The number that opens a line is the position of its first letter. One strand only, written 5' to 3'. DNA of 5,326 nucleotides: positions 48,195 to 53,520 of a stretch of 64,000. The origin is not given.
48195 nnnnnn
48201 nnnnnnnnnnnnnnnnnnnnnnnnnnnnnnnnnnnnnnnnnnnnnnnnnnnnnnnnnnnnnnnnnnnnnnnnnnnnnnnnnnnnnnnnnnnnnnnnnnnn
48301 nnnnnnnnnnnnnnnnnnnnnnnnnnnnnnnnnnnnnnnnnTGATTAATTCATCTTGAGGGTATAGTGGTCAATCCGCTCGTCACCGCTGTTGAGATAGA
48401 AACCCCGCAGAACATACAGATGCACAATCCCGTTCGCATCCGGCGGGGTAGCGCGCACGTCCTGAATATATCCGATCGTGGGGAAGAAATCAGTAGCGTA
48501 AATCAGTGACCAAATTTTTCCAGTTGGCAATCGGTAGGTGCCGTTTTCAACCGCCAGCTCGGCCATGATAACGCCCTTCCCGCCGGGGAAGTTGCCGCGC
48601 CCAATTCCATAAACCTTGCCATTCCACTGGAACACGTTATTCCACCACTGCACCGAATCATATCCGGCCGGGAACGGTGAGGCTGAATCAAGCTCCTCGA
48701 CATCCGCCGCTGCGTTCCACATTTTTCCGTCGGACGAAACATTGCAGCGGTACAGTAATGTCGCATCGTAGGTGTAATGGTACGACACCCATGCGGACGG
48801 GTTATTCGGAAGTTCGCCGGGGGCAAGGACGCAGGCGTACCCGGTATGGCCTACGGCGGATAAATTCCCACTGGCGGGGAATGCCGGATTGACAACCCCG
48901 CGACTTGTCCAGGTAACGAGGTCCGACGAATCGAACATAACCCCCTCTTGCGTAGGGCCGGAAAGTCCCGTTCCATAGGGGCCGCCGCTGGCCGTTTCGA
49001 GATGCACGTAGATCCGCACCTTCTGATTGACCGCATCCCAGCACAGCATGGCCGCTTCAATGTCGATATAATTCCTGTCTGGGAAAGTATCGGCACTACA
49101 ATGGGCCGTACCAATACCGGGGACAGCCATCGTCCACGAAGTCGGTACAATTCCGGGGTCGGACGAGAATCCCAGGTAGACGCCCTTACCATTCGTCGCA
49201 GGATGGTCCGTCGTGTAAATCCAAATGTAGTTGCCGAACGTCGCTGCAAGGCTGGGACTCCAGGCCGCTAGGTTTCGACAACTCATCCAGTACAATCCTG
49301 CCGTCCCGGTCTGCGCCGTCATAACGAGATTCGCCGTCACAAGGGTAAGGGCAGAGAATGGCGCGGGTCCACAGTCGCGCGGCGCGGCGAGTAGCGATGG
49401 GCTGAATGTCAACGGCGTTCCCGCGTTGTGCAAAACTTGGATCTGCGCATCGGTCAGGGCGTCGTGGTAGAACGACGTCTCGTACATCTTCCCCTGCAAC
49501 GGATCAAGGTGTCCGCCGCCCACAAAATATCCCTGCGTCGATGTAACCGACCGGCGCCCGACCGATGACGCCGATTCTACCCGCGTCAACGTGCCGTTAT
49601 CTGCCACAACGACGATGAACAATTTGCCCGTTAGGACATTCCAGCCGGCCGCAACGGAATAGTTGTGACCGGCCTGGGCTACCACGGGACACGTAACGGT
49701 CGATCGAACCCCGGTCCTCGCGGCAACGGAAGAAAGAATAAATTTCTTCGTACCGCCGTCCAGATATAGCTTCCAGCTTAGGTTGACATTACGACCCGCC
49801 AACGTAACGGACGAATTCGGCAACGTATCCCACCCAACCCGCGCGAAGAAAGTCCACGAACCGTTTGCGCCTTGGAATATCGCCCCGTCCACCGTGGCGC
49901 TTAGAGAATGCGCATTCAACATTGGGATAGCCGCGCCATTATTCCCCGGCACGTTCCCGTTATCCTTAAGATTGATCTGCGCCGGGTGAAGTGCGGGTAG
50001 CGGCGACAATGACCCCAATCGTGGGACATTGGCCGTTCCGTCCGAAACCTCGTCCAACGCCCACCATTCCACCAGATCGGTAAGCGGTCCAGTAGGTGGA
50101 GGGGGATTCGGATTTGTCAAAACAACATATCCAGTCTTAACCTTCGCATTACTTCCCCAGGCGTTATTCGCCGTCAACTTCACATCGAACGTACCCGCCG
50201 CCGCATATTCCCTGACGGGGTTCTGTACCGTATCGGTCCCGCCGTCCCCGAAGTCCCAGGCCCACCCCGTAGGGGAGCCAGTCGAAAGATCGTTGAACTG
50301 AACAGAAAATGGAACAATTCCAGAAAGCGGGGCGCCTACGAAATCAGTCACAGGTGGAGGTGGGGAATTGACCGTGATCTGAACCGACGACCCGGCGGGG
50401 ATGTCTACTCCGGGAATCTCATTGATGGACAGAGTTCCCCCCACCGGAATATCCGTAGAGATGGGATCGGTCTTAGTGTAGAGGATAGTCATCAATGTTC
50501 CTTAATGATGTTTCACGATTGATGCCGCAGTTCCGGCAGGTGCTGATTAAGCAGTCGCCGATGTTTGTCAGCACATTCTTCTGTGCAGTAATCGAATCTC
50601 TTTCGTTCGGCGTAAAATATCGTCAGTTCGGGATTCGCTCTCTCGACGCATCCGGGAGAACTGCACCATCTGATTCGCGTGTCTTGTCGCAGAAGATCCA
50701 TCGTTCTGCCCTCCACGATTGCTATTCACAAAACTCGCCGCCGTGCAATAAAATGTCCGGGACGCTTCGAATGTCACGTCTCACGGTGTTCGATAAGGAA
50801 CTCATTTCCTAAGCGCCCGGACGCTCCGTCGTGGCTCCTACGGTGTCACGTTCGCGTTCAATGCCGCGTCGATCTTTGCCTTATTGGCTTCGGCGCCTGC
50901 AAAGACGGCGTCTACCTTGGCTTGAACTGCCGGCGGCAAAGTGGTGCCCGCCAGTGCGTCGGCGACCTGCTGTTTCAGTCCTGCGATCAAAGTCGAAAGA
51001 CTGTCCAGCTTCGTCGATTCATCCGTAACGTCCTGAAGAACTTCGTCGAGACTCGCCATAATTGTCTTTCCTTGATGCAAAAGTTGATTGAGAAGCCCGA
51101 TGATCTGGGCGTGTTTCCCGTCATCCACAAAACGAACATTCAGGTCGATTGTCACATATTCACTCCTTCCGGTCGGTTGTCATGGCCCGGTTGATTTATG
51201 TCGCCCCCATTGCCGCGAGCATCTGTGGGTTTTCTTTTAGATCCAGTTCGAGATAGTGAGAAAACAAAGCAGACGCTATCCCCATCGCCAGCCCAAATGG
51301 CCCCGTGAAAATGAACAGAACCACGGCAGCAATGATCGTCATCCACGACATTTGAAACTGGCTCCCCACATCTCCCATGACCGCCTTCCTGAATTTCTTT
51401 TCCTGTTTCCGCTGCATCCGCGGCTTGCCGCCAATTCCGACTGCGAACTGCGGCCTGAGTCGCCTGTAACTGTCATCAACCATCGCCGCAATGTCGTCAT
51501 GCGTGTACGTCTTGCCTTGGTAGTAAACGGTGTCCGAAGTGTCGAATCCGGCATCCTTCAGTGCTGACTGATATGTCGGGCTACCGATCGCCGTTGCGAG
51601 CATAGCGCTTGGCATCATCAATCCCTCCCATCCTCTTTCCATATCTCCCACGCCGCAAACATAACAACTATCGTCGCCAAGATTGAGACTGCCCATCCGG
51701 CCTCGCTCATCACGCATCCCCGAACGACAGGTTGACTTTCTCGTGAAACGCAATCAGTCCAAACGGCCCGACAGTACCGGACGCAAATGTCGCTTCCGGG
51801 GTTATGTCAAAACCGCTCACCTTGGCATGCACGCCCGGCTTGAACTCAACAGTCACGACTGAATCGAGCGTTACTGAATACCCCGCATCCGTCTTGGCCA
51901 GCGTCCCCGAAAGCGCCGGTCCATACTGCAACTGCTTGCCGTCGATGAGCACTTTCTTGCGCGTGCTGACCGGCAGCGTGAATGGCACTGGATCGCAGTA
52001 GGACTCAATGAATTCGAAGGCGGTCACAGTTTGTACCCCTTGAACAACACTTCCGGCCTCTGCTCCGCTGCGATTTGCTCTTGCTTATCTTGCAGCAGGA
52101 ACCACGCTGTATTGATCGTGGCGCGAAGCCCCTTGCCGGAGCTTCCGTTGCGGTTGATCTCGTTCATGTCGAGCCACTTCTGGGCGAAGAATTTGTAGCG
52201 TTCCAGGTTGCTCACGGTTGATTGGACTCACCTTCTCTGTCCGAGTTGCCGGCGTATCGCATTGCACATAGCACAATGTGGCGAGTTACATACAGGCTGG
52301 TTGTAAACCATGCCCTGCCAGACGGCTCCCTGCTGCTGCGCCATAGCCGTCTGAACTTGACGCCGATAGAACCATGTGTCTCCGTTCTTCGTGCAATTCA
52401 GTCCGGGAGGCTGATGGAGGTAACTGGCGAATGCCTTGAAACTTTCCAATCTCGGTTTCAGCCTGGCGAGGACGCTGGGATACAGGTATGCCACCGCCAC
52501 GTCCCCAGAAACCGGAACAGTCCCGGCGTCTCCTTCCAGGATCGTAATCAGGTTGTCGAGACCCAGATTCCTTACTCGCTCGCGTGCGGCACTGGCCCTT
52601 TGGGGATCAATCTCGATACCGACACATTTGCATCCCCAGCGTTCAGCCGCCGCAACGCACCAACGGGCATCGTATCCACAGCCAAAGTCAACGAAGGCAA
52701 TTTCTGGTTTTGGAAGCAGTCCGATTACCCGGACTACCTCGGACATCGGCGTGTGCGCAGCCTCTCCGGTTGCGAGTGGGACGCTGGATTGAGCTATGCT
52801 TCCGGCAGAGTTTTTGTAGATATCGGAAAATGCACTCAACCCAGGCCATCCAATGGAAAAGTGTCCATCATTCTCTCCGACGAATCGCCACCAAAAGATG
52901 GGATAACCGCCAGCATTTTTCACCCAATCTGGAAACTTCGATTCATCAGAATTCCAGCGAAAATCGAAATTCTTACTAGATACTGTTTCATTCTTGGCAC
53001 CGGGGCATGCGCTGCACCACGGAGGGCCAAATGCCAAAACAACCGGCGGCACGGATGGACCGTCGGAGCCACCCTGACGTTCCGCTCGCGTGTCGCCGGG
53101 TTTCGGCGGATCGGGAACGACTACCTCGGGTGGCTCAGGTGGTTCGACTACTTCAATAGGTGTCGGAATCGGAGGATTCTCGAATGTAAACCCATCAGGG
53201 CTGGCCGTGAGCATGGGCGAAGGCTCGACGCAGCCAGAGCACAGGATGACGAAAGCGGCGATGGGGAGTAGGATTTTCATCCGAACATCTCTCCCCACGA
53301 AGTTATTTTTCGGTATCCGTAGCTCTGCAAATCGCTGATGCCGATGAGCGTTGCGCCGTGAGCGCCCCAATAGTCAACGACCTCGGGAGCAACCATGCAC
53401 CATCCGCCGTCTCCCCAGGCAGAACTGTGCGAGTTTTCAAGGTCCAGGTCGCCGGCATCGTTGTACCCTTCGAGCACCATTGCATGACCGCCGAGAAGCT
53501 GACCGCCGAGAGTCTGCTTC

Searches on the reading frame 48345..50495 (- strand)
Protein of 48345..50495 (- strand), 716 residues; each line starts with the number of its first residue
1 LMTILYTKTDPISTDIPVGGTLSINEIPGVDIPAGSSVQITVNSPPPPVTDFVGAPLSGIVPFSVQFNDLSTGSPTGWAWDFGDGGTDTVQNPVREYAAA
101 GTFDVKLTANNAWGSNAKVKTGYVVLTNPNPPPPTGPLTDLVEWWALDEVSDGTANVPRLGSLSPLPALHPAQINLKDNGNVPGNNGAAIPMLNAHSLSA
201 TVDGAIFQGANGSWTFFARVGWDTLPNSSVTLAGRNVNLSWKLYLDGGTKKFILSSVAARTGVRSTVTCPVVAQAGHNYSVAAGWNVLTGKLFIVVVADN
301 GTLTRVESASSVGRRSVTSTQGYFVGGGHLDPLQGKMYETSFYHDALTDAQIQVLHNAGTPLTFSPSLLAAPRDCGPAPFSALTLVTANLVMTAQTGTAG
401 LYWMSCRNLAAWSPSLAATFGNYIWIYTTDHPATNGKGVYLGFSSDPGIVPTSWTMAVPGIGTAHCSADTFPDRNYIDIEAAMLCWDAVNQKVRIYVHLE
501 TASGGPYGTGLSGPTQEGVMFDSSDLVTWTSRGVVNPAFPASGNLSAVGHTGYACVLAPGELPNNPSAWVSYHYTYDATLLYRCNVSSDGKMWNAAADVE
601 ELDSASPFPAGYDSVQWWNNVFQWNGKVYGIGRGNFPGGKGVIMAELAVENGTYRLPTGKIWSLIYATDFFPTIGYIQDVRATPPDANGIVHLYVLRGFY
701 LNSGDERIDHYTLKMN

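Call 67: search_protein_families(library=pfam, proteins=[window:48345-50495:-], max_evalue=0.001)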
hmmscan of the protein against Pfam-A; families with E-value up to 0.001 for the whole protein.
window:48345-50495:- (716 aa): 2 families
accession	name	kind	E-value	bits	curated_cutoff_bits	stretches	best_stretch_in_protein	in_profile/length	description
PF18911.6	PKD_4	-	1.1e-14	54.7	27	1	61-123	20-82/85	PKD domain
PF00801.26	PKD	-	1.7e-09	38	23.5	1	63-118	19-74/80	PKD domain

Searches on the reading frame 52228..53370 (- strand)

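Call 67: search_protein_families(library=pfam, proteins=[window:52228-53370:-], max_evalue=0.001)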
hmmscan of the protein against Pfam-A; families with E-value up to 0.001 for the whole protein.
window:52228-53370:- (380 aa): 2 families
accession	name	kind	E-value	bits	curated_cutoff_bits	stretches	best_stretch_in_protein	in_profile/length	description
PF13649.12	Methyltransf_25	-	4.7e-05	24.4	27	1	227-290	2-64/97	Methyltransferase domain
PF08241.18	Methyltransf_11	-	0.00011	23.2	21.2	1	227-295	1-64/95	Methyltransferase domain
